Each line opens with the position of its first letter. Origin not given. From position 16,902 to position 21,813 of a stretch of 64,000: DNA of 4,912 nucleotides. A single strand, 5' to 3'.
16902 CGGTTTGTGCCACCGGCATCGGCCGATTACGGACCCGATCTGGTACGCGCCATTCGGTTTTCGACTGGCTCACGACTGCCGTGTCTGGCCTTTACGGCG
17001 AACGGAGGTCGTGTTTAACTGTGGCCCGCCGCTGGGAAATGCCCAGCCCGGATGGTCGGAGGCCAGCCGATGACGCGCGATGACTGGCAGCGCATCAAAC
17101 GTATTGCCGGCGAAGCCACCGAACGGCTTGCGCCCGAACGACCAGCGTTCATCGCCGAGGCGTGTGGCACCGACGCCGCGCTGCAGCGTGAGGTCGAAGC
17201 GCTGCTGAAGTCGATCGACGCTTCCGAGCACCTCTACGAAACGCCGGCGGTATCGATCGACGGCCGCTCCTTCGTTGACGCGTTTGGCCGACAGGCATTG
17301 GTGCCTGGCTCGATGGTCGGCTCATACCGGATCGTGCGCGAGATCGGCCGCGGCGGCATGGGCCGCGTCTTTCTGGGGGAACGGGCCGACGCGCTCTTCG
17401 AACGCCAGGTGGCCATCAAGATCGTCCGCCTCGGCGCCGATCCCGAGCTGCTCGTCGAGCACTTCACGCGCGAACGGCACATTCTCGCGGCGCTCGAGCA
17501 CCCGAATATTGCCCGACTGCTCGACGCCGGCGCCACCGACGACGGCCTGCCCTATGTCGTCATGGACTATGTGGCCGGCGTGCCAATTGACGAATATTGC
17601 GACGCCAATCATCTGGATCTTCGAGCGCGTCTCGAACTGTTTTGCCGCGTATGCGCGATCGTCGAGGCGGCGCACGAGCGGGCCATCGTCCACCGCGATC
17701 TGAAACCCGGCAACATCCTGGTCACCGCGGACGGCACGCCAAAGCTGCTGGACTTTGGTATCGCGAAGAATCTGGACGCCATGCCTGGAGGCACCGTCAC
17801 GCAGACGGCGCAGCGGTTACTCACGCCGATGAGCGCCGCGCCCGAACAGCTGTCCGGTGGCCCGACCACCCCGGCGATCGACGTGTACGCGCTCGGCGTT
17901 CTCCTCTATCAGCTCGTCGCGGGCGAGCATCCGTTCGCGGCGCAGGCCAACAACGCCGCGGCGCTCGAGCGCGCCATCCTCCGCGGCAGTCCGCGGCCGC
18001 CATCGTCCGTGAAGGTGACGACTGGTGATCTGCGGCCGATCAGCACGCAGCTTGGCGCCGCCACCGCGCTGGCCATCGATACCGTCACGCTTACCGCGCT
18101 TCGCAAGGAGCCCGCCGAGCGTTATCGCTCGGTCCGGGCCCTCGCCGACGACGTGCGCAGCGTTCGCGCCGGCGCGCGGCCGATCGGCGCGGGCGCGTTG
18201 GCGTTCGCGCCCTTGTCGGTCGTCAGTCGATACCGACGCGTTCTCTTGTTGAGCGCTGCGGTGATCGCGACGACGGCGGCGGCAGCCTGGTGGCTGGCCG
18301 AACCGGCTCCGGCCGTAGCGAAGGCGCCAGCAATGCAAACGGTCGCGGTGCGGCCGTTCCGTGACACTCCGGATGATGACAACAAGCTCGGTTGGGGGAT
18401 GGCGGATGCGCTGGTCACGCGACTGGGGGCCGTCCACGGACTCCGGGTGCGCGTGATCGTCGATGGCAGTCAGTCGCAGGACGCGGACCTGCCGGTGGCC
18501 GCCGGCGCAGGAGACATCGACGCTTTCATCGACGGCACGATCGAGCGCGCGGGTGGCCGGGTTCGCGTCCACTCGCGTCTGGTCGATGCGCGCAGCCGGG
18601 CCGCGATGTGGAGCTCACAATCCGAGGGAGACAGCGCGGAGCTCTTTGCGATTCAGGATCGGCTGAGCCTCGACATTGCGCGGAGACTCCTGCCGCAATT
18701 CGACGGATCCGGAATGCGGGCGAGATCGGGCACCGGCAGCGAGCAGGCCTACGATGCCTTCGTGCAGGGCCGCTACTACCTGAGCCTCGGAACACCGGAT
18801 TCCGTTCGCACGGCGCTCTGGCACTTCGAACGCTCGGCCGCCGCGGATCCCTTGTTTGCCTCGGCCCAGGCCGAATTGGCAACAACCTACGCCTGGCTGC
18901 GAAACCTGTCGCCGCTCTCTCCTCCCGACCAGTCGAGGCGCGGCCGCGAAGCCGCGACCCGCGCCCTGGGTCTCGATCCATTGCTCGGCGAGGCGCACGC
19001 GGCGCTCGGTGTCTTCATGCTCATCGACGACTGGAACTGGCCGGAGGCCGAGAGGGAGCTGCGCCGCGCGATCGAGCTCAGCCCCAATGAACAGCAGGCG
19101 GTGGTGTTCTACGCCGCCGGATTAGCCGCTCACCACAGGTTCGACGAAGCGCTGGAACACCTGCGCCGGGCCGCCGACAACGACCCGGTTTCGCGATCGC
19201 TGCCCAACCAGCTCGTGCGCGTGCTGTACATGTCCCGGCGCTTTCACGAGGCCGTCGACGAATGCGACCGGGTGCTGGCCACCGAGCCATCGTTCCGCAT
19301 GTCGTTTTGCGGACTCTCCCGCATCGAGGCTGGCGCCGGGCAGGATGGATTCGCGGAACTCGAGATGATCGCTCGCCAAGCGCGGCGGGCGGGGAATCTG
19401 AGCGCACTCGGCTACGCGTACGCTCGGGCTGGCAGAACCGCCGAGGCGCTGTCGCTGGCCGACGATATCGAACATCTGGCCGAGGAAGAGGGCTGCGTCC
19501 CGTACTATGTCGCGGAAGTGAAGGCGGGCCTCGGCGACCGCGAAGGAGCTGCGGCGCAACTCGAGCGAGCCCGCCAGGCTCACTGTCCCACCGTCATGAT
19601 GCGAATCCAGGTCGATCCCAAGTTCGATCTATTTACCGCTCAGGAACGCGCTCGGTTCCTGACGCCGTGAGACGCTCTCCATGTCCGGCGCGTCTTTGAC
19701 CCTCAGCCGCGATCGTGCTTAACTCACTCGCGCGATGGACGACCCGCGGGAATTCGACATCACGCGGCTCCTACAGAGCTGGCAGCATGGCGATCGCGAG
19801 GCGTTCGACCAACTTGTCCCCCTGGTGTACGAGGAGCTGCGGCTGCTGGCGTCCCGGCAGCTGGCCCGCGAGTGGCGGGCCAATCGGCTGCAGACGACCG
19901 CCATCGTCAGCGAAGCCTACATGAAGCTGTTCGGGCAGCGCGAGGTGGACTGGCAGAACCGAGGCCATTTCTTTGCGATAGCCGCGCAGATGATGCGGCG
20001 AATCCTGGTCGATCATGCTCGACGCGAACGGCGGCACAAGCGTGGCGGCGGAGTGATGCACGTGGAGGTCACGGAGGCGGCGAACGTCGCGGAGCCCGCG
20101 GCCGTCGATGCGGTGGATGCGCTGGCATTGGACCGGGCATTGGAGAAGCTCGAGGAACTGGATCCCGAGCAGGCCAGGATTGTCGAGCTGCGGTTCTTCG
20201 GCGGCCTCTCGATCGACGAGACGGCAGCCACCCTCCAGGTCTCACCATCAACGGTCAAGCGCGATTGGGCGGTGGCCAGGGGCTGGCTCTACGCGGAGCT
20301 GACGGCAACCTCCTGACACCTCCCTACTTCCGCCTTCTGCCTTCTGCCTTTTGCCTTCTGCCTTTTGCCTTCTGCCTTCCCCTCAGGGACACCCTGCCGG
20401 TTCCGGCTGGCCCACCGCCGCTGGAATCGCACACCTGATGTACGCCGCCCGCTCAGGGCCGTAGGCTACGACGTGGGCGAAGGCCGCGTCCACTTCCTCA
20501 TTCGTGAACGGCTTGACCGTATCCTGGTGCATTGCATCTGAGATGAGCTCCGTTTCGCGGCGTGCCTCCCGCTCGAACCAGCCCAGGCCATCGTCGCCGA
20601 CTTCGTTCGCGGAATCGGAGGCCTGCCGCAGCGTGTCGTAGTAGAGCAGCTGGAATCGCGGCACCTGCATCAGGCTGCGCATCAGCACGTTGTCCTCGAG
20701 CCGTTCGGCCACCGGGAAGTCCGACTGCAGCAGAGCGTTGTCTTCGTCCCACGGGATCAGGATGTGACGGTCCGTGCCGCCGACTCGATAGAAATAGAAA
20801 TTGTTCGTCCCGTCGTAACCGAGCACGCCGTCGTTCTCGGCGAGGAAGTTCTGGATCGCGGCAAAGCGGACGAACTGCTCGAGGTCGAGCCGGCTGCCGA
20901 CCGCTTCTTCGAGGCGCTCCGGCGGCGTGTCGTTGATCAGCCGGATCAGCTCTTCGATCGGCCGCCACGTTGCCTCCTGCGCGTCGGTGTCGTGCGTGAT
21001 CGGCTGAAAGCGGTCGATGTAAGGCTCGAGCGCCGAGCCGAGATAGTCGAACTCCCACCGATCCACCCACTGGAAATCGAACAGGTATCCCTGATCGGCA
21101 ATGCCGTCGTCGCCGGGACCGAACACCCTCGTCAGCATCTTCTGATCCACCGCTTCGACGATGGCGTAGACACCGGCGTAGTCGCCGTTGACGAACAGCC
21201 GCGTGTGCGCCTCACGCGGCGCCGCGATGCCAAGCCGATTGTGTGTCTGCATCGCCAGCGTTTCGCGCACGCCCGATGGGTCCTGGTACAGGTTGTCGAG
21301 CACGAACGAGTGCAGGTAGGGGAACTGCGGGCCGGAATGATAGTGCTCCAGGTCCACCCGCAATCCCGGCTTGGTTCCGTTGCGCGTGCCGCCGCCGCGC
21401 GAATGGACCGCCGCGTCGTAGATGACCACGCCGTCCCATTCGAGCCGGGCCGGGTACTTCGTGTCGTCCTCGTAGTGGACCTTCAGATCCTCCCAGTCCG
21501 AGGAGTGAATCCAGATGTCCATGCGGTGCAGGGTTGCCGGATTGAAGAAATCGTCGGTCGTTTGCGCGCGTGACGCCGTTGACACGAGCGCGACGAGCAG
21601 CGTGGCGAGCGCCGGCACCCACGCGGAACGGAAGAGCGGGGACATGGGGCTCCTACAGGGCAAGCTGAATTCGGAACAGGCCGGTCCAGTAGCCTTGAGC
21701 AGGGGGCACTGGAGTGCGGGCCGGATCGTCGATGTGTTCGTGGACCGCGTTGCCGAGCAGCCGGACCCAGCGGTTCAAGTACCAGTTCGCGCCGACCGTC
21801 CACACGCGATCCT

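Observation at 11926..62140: Family of modular 7-9 bp tandem microsatellite cassettes occupying intergenic spaces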

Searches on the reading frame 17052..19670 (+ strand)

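Call 16: search_protein_families(library=pfam, proteins=[window:17052-19670:+])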
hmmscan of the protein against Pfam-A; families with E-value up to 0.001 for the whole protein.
window:17052-19670:+ (872 aa): 7 families
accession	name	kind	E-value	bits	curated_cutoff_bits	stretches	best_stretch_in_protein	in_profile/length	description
PF00069.31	Pkinase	-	2.9e-39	135.5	31.7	1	92-302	1-204/263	Protein kinase domain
PF07714.23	PK_Tyr_Ser-Thr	-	2.7e-28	99.4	23.1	1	94-302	3-212/258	Protein tyrosine and serine/threonine kinase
PF07719.23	TPR_2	-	4.3e-08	33.1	27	0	689-712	9-32/34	Tetratricopeptide repeat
PF03109.22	ABC1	-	1.3e-07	31.4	22.9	1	169-242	145-218/244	ABC1 atypical kinase-like domain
PF13428.12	TPR_14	-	2.6e-07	31.1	23.5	0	685-712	5-32/44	Tetratricopeptide repeat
PF14559.12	TPR_19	-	5.3e-06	27.1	25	0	691-746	1-56/68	Tetratricopeptide repeat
PF01636.29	APH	-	8.8e-06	26.1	23.2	0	208-240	166-199/239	Phosphotransferase enzyme family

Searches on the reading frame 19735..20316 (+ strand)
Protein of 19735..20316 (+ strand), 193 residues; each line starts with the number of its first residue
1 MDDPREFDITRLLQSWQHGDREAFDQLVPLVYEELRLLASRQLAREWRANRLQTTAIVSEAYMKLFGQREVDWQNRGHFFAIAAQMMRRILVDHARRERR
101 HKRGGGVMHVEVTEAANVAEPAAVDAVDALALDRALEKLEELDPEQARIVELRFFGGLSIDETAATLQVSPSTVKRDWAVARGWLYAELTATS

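Call 16: search_protein_families(library=pfam, proteins=[window:19735-20316:+])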
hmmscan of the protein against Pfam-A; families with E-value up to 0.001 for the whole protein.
window:19735-20316:+ (193 aa): 4 families
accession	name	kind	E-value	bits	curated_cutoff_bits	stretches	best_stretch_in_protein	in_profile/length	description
PF07638.17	Sigma70_ECF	-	1.2e-59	201.8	21.1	1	8-189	3-183/185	ECF sigma factor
PF08281.18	Sigma70_r4_2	-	9.4e-11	41.6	25.7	1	134-176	3-45/54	Sigma-70, region 4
PF04545.22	Sigma70_r4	-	3.9e-08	33.1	24.1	1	139-176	2-39/50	Sigma-70, region 4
PF06530.18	Phage_antitermQ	-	0.00039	20.8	26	1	128-190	49-111/118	Phage antitermination protein Q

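Call 26: find_encoding_contigs(protein=window:19735-20316:+, flank=10000, max_places=10)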
Protein window:19735-20316:+ (193 aa): 2 contigs read that carry it; 2 places shown.
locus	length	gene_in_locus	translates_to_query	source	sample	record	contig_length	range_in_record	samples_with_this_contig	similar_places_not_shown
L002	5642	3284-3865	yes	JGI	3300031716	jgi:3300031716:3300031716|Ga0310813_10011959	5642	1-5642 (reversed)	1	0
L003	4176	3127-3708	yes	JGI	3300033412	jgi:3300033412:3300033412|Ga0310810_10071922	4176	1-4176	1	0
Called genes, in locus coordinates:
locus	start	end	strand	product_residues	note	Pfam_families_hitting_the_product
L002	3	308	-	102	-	?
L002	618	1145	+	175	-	PF00069:Pkinase, PF07714:PK_Tyr_Ser-Thr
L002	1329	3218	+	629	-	PF00069:Pkinase (weak), PF13428:TPR_14 (faint), PF14559:TPR_19 (faint), PF07719:TPR_2 (faint)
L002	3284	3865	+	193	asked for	PF07638:Sigma70_ECF, PF08281:Sigma70_r4_2, PF04545:Sigma70_r4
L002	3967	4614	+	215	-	-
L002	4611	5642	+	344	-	?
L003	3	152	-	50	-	?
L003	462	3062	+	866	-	PF01636:APH (faint), PF00069:Pkinase, PF07714:PK_Tyr_Ser-Thr, PF03109:ABC1, PF13428:TPR_14 (faint), PF14559:TPR_19 (faint), PF07719:TPR_2 (faint)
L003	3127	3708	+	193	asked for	PF07638:Sigma70_ECF, PF08281:Sigma70_r4_2, PF04545:Sigma70_r4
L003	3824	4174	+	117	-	?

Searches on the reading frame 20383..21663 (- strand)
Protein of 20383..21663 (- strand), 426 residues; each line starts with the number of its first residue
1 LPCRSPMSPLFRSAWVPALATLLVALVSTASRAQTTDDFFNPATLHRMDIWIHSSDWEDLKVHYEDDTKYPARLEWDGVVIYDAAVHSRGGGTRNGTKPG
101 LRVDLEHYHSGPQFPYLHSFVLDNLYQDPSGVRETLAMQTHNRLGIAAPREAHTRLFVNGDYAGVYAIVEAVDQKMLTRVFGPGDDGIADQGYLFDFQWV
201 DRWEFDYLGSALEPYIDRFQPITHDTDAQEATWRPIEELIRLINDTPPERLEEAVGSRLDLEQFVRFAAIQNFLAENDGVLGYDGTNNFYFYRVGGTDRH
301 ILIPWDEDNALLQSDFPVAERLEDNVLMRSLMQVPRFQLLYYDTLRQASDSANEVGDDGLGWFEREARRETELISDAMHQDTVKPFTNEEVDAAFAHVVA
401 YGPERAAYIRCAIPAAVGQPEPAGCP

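Call 16: search_protein_families(library=pfam, proteins=[window:20383-21663:-])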
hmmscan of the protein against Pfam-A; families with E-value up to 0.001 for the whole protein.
window:20383-21663:- (426 aa): 1 family
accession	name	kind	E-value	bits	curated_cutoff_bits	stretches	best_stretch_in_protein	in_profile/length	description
PF08757.17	CotH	-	3.8e-36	125.7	23.8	1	86-347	1-262/322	CotH kinase protein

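Call 94: find_encoding_contigs(protein=window:20383-21645:-, flank=3000, max_places=6)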
Protein window:20383-21645:- (420 aa): 1 contig read that carries it; 1 place shown.
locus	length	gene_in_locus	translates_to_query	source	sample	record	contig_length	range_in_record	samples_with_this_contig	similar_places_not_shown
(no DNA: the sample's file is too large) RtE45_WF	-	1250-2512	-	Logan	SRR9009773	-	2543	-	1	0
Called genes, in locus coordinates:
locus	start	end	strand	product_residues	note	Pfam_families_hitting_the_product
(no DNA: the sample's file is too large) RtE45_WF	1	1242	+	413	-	?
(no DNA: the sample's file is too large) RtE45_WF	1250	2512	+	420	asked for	PF08757:CotH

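Call 95: find_encoding_contigs(protein=window:20383-21663:-, flank=3000, max_places=6)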
Protein window:20383-21663:- (426 aa): no gene with exactly this product is on record in the collection.
